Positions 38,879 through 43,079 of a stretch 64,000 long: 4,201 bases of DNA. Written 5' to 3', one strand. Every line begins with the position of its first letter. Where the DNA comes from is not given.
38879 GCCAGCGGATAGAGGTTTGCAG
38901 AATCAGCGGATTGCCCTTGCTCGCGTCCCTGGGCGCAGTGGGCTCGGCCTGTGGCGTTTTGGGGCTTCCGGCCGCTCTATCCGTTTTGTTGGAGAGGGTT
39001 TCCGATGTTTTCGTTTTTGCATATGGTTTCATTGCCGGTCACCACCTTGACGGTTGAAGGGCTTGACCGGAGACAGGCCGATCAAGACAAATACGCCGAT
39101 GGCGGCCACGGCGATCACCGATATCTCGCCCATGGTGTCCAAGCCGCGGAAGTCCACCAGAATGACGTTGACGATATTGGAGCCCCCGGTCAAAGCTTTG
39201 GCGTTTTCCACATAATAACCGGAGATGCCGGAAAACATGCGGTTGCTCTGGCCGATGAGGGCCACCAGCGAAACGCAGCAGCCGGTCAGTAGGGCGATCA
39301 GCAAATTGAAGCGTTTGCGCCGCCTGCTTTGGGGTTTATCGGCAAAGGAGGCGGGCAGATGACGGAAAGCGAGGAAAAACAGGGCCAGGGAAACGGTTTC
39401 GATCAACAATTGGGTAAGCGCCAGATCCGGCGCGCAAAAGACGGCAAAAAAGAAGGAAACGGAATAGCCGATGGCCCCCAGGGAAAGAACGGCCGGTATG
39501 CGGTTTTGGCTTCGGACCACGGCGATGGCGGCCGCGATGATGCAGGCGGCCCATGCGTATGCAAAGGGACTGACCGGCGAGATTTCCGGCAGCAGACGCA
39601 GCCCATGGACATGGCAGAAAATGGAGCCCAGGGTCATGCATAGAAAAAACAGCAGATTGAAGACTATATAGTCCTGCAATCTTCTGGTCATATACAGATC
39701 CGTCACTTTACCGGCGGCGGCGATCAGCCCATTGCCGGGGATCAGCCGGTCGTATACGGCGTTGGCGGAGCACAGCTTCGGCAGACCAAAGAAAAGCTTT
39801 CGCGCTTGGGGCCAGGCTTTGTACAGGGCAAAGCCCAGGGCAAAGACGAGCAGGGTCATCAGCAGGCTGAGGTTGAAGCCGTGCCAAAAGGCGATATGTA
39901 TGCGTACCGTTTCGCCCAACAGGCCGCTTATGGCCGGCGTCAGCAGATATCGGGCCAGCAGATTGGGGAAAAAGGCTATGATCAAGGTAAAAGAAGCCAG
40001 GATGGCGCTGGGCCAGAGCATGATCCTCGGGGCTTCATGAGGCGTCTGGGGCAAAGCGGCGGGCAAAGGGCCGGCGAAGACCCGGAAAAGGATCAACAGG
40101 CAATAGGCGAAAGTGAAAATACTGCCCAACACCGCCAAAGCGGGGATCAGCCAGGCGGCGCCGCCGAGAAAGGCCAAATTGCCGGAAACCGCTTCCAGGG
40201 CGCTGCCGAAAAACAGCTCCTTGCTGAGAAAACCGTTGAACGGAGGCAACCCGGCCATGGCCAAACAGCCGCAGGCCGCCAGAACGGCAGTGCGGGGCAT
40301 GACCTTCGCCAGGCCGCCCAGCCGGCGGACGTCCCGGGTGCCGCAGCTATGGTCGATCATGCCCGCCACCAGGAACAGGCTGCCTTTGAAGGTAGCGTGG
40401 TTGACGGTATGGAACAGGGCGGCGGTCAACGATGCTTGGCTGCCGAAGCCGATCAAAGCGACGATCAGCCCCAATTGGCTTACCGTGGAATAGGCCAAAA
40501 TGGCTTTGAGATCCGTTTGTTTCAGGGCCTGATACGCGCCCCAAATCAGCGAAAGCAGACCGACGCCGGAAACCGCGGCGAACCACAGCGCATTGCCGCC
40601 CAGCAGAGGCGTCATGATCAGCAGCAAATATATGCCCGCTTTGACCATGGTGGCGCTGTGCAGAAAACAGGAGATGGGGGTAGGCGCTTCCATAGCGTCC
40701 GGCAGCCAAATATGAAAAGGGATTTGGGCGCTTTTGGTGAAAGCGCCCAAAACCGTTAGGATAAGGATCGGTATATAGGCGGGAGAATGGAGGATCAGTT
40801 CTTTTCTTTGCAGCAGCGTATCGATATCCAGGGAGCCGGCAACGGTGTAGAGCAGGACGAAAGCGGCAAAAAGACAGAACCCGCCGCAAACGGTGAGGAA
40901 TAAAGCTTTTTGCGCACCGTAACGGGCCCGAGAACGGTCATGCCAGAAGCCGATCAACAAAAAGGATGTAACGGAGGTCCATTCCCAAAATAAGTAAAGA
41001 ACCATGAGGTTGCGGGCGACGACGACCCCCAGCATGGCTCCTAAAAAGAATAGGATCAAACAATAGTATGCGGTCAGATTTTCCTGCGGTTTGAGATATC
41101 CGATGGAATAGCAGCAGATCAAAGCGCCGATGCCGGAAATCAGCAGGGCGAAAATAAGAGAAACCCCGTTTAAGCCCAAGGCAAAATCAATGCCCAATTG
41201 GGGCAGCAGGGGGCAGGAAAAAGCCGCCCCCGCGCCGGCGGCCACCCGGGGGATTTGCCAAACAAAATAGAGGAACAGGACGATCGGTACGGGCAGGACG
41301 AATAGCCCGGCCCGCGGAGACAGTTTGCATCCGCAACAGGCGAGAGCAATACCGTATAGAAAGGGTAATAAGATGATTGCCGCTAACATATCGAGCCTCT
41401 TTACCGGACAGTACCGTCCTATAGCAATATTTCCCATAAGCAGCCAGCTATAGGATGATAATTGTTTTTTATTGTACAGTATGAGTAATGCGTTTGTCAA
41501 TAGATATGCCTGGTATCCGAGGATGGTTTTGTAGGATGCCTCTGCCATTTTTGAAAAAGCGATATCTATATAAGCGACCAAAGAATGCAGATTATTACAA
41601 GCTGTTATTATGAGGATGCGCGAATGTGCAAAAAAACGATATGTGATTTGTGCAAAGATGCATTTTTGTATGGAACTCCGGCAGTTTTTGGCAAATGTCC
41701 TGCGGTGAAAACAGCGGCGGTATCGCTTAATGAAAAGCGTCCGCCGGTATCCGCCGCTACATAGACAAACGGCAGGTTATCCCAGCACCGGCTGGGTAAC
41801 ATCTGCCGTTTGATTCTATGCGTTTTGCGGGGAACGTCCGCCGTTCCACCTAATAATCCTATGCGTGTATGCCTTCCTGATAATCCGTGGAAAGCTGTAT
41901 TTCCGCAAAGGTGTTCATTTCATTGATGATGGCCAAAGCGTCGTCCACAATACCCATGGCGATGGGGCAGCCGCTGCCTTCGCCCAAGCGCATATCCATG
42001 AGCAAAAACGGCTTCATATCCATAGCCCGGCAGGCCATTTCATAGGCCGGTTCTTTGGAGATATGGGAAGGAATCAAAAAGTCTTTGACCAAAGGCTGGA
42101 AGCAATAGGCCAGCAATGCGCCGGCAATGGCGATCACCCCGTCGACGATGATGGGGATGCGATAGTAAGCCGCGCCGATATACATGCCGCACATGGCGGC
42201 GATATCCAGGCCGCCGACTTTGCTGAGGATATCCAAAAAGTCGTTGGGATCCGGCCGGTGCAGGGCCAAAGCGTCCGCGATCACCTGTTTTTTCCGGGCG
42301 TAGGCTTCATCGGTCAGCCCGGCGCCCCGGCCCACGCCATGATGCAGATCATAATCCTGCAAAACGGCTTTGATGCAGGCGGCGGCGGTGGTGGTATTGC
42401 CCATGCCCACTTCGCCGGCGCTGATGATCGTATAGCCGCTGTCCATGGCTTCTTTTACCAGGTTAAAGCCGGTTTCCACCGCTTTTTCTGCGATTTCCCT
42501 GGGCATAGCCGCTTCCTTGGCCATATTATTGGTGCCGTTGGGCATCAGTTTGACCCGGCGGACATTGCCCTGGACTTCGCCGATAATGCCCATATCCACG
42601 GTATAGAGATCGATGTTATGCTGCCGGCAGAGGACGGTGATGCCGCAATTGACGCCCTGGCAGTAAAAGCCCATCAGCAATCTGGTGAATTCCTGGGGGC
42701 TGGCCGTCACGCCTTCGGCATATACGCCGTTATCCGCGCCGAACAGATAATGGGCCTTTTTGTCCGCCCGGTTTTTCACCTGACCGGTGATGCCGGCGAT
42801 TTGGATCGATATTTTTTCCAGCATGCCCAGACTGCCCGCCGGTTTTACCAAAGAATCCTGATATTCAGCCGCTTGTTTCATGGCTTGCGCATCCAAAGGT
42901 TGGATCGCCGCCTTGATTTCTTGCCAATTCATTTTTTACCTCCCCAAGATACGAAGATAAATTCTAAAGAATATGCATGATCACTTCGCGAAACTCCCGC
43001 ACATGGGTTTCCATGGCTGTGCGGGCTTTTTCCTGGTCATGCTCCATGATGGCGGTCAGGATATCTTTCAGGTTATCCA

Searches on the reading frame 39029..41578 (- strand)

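Call 36: search_protein_families(library=pfam, proteins=[window:39029-41578:-], max_evalue=0.00001)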
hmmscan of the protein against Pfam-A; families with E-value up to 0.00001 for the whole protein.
window:39029-41578:- (849 aa): 4 families
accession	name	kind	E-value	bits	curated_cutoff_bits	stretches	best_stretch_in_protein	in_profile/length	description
PF00361.26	Proton_antipo_M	-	1.6e-69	234.8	21.5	1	188-472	1-287/294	NADH:quinone oxidoreductase/Mrp antiporter, TM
PF20501.3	MbhE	-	1.1e-21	77.1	27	1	754-833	2-81/98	MBH, subunit E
PF13244.11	MbhD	-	2.8e-19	69.5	27.2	1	679-742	2-66/67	MBH, subunit D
PF00662.26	Proton_antipo_N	-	5.1e-09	36.3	24.5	1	128-172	7-51/51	NADH-Ubiquinone oxidoreductase (complex I), chain 5 N-terminus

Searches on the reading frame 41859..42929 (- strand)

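Call 36: search_protein_families(library=pfam, proteins=[window:41859-42929:-], max_evalue=0.00001)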
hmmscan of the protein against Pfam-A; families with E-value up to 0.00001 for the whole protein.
window:41859-42929:- (356 aa): 1 family
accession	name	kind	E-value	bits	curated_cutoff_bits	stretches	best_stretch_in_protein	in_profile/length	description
PF02277.22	DBI_PRT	-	1.3e-111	373.5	22.6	1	9-344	1-327/329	Phosphoribosyltransferase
